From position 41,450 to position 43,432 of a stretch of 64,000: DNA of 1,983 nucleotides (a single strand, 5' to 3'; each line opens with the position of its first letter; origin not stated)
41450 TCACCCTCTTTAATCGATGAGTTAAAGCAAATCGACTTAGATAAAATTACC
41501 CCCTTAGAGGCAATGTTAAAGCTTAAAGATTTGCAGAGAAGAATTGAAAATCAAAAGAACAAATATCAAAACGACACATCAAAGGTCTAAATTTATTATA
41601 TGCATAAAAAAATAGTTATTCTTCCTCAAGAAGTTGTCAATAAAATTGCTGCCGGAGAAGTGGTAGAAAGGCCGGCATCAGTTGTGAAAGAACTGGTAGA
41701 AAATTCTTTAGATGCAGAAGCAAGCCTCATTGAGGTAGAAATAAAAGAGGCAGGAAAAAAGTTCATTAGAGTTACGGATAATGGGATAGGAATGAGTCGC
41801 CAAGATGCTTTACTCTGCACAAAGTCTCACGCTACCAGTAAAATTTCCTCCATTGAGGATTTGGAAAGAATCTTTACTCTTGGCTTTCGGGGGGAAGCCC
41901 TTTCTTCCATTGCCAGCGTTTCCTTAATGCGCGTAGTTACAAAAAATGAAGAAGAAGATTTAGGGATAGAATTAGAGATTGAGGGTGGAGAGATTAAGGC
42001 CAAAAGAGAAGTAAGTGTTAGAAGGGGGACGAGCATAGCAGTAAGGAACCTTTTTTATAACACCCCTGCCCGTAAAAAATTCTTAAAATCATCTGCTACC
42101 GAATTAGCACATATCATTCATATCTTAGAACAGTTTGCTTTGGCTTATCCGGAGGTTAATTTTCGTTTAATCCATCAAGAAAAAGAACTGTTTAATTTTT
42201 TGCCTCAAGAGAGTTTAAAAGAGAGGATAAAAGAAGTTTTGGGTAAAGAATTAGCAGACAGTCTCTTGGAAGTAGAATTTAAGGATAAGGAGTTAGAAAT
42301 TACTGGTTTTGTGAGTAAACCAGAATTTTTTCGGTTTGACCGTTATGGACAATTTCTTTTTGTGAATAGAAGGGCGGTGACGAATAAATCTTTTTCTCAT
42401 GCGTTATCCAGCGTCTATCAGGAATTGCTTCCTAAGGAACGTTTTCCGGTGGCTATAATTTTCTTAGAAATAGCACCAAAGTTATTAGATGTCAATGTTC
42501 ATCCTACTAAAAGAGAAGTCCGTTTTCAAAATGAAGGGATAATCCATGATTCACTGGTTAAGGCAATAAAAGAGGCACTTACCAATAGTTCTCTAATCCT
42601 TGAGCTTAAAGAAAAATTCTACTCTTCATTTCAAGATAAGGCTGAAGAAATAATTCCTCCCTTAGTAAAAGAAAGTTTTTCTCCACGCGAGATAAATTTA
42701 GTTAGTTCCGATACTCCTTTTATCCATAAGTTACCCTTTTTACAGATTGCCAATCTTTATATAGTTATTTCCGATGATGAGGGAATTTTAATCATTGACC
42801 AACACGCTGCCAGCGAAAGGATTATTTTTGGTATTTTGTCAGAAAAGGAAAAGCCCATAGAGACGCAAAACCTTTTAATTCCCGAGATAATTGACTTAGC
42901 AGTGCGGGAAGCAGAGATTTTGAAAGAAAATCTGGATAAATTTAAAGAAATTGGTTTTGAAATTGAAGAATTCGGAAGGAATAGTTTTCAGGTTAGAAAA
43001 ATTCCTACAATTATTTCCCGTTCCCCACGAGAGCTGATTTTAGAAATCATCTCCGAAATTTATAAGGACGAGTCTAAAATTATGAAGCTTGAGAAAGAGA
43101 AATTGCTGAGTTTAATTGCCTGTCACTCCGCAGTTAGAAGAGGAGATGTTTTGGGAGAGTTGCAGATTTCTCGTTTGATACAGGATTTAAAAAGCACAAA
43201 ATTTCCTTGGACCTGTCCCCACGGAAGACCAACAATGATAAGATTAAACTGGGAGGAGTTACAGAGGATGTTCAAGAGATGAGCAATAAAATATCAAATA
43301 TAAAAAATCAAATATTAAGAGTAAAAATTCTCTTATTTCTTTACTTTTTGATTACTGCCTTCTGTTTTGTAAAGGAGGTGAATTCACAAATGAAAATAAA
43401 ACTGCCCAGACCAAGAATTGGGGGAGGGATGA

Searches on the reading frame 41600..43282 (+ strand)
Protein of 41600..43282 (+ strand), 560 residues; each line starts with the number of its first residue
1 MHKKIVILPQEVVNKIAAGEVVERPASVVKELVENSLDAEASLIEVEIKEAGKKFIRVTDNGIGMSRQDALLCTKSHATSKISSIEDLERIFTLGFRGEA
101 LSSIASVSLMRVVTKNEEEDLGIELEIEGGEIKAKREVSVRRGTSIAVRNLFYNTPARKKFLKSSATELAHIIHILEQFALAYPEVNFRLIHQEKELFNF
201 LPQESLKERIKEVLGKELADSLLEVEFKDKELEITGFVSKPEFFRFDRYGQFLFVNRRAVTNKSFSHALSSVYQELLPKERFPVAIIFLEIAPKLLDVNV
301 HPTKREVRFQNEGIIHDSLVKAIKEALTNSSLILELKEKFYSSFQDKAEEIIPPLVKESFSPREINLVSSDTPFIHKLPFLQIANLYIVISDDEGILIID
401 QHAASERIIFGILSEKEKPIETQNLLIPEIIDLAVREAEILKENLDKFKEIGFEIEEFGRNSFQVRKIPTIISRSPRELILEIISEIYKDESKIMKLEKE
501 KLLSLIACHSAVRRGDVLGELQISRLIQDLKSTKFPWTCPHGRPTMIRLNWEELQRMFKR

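Call 8: search_protein_families(library=pfam, proteins=[window:41600-43282:+], max_evalue=0.001)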
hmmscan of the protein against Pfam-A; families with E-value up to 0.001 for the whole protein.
window:41600-43282:+ (560 aa): 4 families
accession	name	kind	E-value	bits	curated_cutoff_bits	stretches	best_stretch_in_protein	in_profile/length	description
PF01119.25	DNA_mis_repair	-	2e-38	131.1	26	1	210-327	1-118/119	DNA mismatch repair protein, C-terminal domain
PF08676.16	MutL_C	-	1.5e-35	122.4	25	1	382-517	3-141/142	MutL C terminal dimerisation domain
PF13589.12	HATPase_c_3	-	3.9e-11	43.6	25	1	26-128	4-106/137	Histidine kinase-, DNA gyrase B-, and HSP90-like ATPase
PF02518.31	HATPase_c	-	5.4e-07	30.5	26.4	1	23-96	4-61/111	Histidine kinase-, DNA gyrase B-, and HSP90-like ATPase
